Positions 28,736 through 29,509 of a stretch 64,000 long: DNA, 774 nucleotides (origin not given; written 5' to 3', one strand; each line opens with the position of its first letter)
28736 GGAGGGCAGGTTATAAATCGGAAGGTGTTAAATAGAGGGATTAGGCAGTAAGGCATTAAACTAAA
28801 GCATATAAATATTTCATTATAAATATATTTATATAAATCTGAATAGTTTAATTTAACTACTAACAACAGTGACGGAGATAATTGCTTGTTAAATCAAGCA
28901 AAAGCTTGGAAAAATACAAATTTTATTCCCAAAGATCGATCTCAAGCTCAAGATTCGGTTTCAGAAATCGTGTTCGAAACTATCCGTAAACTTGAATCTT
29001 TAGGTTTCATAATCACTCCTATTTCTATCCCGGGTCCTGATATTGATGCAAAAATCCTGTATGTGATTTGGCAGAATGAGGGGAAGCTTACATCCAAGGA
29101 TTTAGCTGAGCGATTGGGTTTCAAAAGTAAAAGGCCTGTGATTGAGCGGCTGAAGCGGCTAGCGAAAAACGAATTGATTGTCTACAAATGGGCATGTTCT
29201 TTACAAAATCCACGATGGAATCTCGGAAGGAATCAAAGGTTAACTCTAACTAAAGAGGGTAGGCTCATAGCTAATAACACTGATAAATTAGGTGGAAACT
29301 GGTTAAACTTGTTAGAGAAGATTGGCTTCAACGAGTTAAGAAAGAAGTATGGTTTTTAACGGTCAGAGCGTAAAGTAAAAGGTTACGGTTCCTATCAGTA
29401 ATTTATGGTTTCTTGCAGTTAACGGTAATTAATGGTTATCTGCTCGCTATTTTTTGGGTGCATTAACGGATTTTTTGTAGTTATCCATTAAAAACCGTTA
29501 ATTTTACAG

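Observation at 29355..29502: Iteron-like TTAACGG(T) repeat array downstream of a wHTH gene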

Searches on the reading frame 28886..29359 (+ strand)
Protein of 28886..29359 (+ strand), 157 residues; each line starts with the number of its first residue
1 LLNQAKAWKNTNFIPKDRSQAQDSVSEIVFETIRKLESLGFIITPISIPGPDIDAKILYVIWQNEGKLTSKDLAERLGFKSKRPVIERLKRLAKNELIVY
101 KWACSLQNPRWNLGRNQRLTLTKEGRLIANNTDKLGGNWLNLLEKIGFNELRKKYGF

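Call 9: search_protein_families(library=pfam, proteins=[window:28886-29359:+], max_evalue=0.1)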
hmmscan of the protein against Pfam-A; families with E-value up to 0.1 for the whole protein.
window:28886-29359:+ (157 aa): 13 families
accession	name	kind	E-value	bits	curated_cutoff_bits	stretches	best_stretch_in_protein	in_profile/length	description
PF13412.12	HTH_24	-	4e-07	30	21.9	1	52-98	3-47/48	Winged helix-turn-helix DNA-binding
PF13463.12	HTH_27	-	0.001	19.7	22.2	1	54-99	5-49/68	Winged helix DNA-binding domain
PF01047.28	MarR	-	0.0012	19.1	24.6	0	56-98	7-47/59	MarR family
PF13404.12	HTH_AsnC-type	-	0.0012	19.1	27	1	52-92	3-41/42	AsnC-type helix-turn-helix domain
PF01325.25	Fe_dep_repress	-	0.0026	18.4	26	1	60-101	12-55/60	Iron dependent repressor, N-terminal DNA binding domain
PF08279.18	HTH_11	-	0.0028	17.9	25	1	56-95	4-42/55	HTH domain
PF01726.22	LexA_DNA_bind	-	0.0046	17.2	23.7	1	71-95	29-53/65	LexA DNA binding domain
PF21476.4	PF0610-like_N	-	0.022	15.4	33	1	64-94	11-40/50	PF0610-like, N-terminal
PF13730.12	HTH_36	-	0.029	14.6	25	0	71-98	29-55/55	Helix-turn-helix domain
PF12802.13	MarR_2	-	0.03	14.9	27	0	54-98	7-50/61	MarR family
PF04182.18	B-block_TFIIIC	-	0.051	14.1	22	0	69-100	20-50/73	B-block binding subunit of TFIIIC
PF01425.27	Amidase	-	0.053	13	27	1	20-87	249-317/445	Amidase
PF00738.24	Polyhedrin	-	0.08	12.7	25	0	107-139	46-78/232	Polyhedrin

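Call 31: find_homologous_proteins(query=window:28886-29356:+, max_evalue=0.001)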
Query window:28886-29356:+ (157 aa): 6 proteins with E <= 0.001 among 102 candidates.
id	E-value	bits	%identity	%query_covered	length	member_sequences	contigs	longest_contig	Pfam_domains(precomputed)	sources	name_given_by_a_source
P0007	7.7e-99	346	100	100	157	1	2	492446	PF13412.13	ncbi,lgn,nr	ncbi:winged helix-turn-helix transcriptional regulator [Candidatus Bathyarchaeota archaeon]|nr:winge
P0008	9.4e-80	284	85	100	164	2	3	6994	PF13412.13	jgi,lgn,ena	jgi:DNA-binding MarR family transcriptional regulator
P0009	1.5e-70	254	76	100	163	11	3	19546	PF13412.13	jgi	-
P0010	2.9e-69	250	75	100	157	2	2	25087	PF13412.13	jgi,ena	jgi:hypothetical protein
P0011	3.8e-51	191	60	99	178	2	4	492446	-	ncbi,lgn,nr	ncbi:MAG: hypothetical protein QXQ02_05245 [Halobacteria archaeon]|nr:hypothetical protein [Candidat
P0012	4.7e-48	181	56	99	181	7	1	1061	-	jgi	-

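Call 32: search_solved_structures(query=window:28886-29356:+, max_evalue=1, show_alignments=2)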
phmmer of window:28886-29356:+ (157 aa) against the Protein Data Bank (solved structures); distinct sequences matched with E-value up to 1: 5.
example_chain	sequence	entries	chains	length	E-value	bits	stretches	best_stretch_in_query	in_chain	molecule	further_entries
2p5v_A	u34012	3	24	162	0.0054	20.1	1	53-116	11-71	Transcriptional regulator, LRP/AsnC family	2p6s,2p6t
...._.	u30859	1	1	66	0.083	16.3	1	49-98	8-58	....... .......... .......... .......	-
2df4_A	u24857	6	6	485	0.2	15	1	21-96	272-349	Glutamyl-tRNA(Gln) amidotransferase subunit A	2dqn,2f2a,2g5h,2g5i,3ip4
2gqq_A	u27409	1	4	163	0.24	14.7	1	49-109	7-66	Leucine-responsive regulatory protein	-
9h90_h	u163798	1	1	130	0.75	13.2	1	71-114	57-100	30S ribosomal protein S8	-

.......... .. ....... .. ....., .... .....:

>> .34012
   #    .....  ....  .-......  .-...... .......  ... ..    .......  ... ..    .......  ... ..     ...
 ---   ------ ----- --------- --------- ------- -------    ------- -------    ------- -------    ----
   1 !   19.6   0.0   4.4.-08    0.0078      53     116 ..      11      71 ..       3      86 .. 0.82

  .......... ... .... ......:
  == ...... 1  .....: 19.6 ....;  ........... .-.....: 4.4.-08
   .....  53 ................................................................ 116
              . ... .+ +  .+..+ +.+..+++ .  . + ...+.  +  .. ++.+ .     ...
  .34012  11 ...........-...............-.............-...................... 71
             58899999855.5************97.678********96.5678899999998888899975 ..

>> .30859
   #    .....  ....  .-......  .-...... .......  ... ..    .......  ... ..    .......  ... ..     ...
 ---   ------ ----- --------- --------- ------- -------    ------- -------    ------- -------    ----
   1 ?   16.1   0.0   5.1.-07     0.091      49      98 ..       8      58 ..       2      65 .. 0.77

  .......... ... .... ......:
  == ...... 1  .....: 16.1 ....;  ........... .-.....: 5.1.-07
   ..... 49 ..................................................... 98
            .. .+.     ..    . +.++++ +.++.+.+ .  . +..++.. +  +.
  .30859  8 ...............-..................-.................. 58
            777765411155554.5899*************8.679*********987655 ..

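Call 34: find_encoding_contigs(protein=P0011, flank=6000, max_places=4)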
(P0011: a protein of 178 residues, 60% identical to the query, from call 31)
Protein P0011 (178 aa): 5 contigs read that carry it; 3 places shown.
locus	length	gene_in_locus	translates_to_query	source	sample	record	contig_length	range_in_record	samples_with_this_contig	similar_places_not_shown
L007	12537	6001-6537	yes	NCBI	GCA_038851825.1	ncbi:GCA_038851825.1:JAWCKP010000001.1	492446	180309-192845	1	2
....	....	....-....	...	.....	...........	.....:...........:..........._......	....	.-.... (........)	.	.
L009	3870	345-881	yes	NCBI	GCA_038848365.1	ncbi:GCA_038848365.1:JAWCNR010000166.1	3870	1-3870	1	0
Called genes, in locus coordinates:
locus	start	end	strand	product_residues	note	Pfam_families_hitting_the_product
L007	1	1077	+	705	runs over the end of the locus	PF01751:Toprim, PF01131:Topoisom_bac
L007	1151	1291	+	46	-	-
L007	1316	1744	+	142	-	-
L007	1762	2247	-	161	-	PF01864:CarS-like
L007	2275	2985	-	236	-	PF00154:RecA_N, PF03796:DnaB_C (faint), PF08423:Rad51, PF06745:ATPase, PF25199:nSTAND_NTPase5, PF13481:AAA_25, PF01637:ATPase_2 (weak), PF13479:AAA_24 (weak)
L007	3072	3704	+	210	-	-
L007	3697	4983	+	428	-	PF16575:CLP1_P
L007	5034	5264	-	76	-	-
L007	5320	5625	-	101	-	-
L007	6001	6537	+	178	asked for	-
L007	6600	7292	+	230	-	PF00149:Metallophos, PF12850:Metallophos_2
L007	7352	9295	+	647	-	PF06733:DEAD_2, PF06777:HBB (faint), PF13307:Helicase_C_2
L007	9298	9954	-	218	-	PF22175:Ogg-HhH (weak), PF00730:HhH-GPD, PF10576:EndIII_4Fe-2S (weak)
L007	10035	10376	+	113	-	PF16093:PAC4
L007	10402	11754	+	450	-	PF20695:UbiD_N, PF01977:UbiD, PF20696:UbiD_C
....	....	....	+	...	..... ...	-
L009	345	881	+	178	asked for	-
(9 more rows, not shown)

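Call 35: find_encoding_contigs(protein=P0009, flank=8000, max_places=4)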
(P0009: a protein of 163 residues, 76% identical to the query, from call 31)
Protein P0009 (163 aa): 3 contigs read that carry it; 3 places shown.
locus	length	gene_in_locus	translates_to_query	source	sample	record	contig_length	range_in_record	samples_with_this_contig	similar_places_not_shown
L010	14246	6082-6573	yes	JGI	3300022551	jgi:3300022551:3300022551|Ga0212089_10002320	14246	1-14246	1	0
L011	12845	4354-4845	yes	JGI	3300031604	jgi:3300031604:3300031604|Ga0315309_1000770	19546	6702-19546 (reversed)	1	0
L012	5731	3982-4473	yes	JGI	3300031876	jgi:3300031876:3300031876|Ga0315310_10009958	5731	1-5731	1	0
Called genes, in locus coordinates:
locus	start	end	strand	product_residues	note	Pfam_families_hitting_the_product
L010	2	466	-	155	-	?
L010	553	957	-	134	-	PF18477:PIN_9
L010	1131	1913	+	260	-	PF01865:PhoU_div, PF01895:PhoU (faint)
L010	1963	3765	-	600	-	PF14890:Intein_splicing, PF00009:GTP_EFTU, PF03144:GTP_EFTU_D2 (weak), PF09173:eIF2_C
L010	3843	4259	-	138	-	PF01092:Ribosomal_S6e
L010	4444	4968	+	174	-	-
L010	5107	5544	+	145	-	PF02796:HTH_7 (weak)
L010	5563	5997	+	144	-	-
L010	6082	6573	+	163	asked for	PF13412:HTH_24 (faint)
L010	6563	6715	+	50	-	-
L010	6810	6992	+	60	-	-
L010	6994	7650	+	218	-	-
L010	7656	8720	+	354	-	-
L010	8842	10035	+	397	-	-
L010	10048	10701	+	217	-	-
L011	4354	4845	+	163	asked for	PF13412:HTH_24 (faint)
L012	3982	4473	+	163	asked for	PF13412:HTH_24 (faint)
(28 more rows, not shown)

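Call 36: find_encoding_contigs(protein=P0010, flank=8000, max_places=4)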
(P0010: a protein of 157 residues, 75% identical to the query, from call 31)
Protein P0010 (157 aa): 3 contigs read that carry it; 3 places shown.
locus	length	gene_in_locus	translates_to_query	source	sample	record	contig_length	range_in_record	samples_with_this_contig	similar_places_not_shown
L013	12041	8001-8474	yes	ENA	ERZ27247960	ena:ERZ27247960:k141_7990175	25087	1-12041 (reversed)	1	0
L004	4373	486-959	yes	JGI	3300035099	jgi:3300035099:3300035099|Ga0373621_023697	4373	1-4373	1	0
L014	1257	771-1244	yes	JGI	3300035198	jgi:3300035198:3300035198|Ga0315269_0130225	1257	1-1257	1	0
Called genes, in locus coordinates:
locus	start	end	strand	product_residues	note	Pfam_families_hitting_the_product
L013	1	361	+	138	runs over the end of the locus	PF00334:NDK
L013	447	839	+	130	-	PF01282:Ribosomal_S24e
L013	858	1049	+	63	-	PF01599:Ribosomal_S27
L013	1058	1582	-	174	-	PF04019:DUF359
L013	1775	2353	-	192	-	PF03876:SHS2_Rpb7-N, PF00575:S1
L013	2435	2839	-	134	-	PF18477:PIN_9, PF04900:Fcf1 (faint)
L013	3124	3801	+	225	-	PF01865:PhoU_div, PF01895:PhoU (faint)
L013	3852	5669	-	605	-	PF14890:Intein_splicing, PF00009:GTP_EFTU, PF03144:GTP_EFTU_D2 (weak), PF09173:eIF2_C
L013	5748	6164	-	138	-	PF01092:Ribosomal_S6e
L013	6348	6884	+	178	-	-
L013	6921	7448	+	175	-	PF02796:HTH_7 (weak)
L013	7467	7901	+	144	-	-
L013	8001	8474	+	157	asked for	PF13412:HTH_24 (faint)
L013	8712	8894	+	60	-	-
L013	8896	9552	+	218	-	-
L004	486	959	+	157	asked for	PF13412:HTH_24 (faint)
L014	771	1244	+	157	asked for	PF13412:HTH_24 (faint)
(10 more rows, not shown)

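Call 37: find_encoding_contigs(protein=P0008, flank=8000, max_places=4)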
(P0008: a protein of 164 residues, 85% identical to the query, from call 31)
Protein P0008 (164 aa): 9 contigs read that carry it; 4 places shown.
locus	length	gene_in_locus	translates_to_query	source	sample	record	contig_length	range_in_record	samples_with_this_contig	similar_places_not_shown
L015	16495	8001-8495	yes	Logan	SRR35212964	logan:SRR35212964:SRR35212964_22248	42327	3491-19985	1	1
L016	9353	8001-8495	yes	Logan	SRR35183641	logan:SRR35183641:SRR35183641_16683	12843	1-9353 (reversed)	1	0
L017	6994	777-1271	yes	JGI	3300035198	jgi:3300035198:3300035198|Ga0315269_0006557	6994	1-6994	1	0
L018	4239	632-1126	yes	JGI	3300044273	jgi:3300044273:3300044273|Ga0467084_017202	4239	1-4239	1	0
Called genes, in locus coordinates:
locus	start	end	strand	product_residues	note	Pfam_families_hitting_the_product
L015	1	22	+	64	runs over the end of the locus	PF01246:Ribosomal_L24e, PF06467:zf-FCS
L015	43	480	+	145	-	PF00334:NDK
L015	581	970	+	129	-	PF01282:Ribosomal_S24e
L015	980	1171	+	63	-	PF01599:Ribosomal_S27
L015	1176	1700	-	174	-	PF04019:DUF359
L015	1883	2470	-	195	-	PF03876:SHS2_Rpb7-N, PF00575:S1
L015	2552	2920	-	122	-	PF18477:PIN_9, PF04900:Fcf1 (weak)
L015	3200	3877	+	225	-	PF01865:PhoU_div, PF01895:PhoU (faint)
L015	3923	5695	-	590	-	PF14890:Intein_splicing, PF00009:GTP_EFTU, PF03144:GTP_EFTU_D2 (weak), PF09173:eIF2_C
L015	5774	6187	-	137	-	PF01092:Ribosomal_S6e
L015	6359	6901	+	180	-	-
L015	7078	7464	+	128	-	PF02796:HTH_7 (weak)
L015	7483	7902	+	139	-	-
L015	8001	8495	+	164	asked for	PF13412:HTH_24 (faint)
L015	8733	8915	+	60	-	-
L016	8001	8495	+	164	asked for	PF13412:HTH_24 (faint)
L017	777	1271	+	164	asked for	PF13412:HTH_24 (faint)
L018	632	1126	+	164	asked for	PF13412:HTH_24 (faint)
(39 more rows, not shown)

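Call 65: search_protein_families(library=ncbifam, proteins=[window:28886-29359:+], max_evalue=0.05)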
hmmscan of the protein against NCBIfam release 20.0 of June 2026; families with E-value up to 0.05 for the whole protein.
window:28886-29359:+ (157 aa): 4 families
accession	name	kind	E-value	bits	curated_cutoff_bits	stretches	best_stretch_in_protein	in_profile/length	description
NF008370.0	PRK11169.1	equivalog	9.2e-05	22.2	233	1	53-100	15-60/164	leucine-responsive transcriptional regulator Lrp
TIGR02702.1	SufR_cyano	equivalog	0.0026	17.5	178.8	1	57-144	6-89/208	iron-sulfur cluster biosynthesis transcriptional regulator SufR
NF040939.2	trans_reg_lrs14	equivalog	0.0029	17.6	90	1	52-99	21-67/103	Lrs14 family HTH-type transcriptional regulator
TIGR01889.1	Staph_reg_Sar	paralog_domain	0.023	15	62.6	0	56-98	29-73/109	staphylococcal accessory regulator family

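Call 66: search_protein_families(library=phrogs, proteins=[window:28886-29359:+], max_evalue=0.01)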
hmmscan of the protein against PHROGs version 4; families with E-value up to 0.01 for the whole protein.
window:28886-29359:+ (157 aa): 1 family
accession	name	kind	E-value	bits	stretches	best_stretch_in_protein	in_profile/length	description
phrog_2440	-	transcription regulation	0.0013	19.6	1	52-98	28-75/126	transcriptional regulator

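Call 69: predict_structure(alignment_id=A3)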
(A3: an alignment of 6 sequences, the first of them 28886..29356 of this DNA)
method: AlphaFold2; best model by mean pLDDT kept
length: 157 residues; sequences in the alignment: 6
mean_pLDDT: 54.2   pTM: 0.49
mean pLDDT of the five models: 54.2, 53.9, 46.2, 43.2, 39.8
residues with pLDDT >= 90: 0; 70-90: 31; 50-70: 57; < 50: 69
segments of 3 or more residues with pLDDT < 50: 1-22, 40-42, 44-47, 98-116, 123-126, 132-137, 154-157
pLDDT, mean of each block of 10 residues (from residue 1): 28 35 60 59 49 68 73 82 76 54 40 48 49 48 52 45
secondary structure, 60 per line:
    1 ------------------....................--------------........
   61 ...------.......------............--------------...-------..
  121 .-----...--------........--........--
elements in order: H19-38 H53-63 H70-76 H83-94 E119-121 E127-129 H138-145 H148-155

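Call 72: search_solved_structures(query=A3, max_evalue=10)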
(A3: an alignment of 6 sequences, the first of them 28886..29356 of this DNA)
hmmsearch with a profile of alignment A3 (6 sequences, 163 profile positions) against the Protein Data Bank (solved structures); distinct sequences matched with E-value up to 10: 19.
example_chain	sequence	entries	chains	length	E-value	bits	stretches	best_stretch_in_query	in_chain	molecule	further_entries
2p5v_A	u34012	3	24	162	0.036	17.3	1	59-120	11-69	Transcriptional regulator, LRP/AsnC family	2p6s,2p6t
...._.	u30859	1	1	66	0.052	16.7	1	59-104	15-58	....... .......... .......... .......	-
1lea_A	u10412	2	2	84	0.099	15.8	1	66-104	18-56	LEXA REPRESSOR DNA BINDING DOMAIN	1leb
5j76_A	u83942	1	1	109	0.1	15.8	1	102-139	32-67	12kD storage protein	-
9h90_h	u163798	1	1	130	0.28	14.3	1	78-109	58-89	30S ribosomal protein S8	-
2gqq_A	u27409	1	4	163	0.3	14.3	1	59-104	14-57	Leucine-responsive regulatory protein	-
1jhf_A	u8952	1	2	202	0.43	13.8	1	66-104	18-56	LEXA REPRESSOR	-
1jhh_A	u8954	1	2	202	0.44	13.7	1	66-104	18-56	LEXA REPRESSOR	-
7b5g_A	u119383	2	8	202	0.44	13.7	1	66-104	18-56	LexA repressor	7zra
8trg_I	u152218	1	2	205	0.46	13.7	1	66-104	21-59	LexA repressor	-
3jso_A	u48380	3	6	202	0.46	13.7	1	66-104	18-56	LexA repressor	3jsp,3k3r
7ocj_A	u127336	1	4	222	0.49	13.6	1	66-104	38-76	LexA repressor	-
5d5g_A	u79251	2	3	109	0.68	13.1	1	102-139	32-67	Tuber agglutinin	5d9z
5t1x_A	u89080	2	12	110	0.91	12.7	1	102-139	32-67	Lectin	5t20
3r0e_A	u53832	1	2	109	0.91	12.7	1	102-139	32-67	Lectin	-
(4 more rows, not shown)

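Call 74: fold_search(model_id=the predicted structure, library=pdb)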
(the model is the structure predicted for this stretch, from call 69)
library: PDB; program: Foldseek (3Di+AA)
matches with E <= 10: 63; with E <= 0.001: 0
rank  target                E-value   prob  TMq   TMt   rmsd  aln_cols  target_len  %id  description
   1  3jso_B                2.1e+00  0.80  0.26  0.22   4.1        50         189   26  Classic Protein With a New Twist: crystal structure of a LexA repressor DNA complex (released 2010-08-18)
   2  4cdg_B                2.6e+00  0.07  0.18  0.06  12.7       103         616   14  Crystal structure of the Bloom's syndrome helicase BLM in complex with Nanobody (released 2013-11-13)
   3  6rwt                  3.1e+00  0.07  0.20  0.18  13.3       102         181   19  Crystal structure of the Cbp3 homolog from Brucella abortus (released 2019-09-18)
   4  3syv_B                3.9e+00  0.04  0.17  0.11  18.8        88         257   16  Crystal structure of mPACSIN 3 F-BAR domain mutant (released 2012-05-16)
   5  1un9_A                4.6e+00  0.06  0.19  0.08  10.2       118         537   14  Crystal structure of the dihydroxyacetone kinase from C. freundii in complex with AMP-PNP and Mg2+ (released 2003-10-30)
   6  1s3q_A                4.6e+00  0.03  0.15  0.15   8.9        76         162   14  Crystal structures of a novel open pore ferritin from the hyperthermophilic Archaeon Archaeoglobus fulgidus (released 2005-04-12)
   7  5k36_J                4.6e+00  0.01  0.11  0.04  28.1       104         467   17  Structure of an eleven component nuclear RNA exosome complex bound to RNA (released 2016-11-02)
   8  3syv_F                4.8e+00  0.04  0.17  0.11  13.2        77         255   16  Crystal structure of mPACSIN 3 F-BAR domain mutant (released 2012-05-16)
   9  3pvp_B                5.1e+00  0.10  0.22  0.33   7.9        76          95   10  Structure of Mycobacterium tuberculosis DnaA-DBD in complex with box2 DNA (released 2011-05-25)
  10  3vk0_C                5.1e+00  0.04  0.17  0.26  11.2        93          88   12  Crystal Structure of hypothetical transcription factor NHTF from Neisseria (released 2012-03-14)
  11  3syv_E                5.1e+00  0.04  0.17  0.12  13.1        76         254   16  Crystal structure of mPACSIN 3 F-BAR domain mutant (released 2012-05-16)
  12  6vme_W                5.4e+00  0.05  0.18  0.25  11.1        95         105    8  Human ESCRT-I heterotetramer headpiece (released 2020-05-20)
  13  3syv_C                5.4e+00  0.04  0.17  0.11  13.0        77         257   16  Crystal structure of mPACSIN 3 F-BAR domain mutant (released 2012-05-16)
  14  3syv_A                5.4e+00  0.04  0.17  0.12  13.1        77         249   16  Crystal structure of mPACSIN 3 F-BAR domain mutant (released 2012-05-16)
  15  4cdg_A                5.4e+00  0.04  0.16  0.06  13.1       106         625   20  Crystal structure of the Bloom's syndrome helicase BLM in complex with Nanobody (released 2013-11-13)
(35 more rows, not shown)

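Call 99: find_related_loci(query=A3, collection=viral_contigs, flank=5000)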
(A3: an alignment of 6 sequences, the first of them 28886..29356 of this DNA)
Query A3 (157 aa) in viral_contigs; peptide patterns used: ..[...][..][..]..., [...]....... (x = any residue, [..] = any of these).
42 stretches matched a pattern, but none encodes a relative of the query by tblastn (E <= 1e-3).

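Call 101: search_dna_similar(query=window:28886-29356:+, collection=plasmids, mode=protein, max_evalue=0.01, max_rows=8)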
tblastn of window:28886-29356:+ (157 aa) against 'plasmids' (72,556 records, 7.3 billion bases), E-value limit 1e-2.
No match.
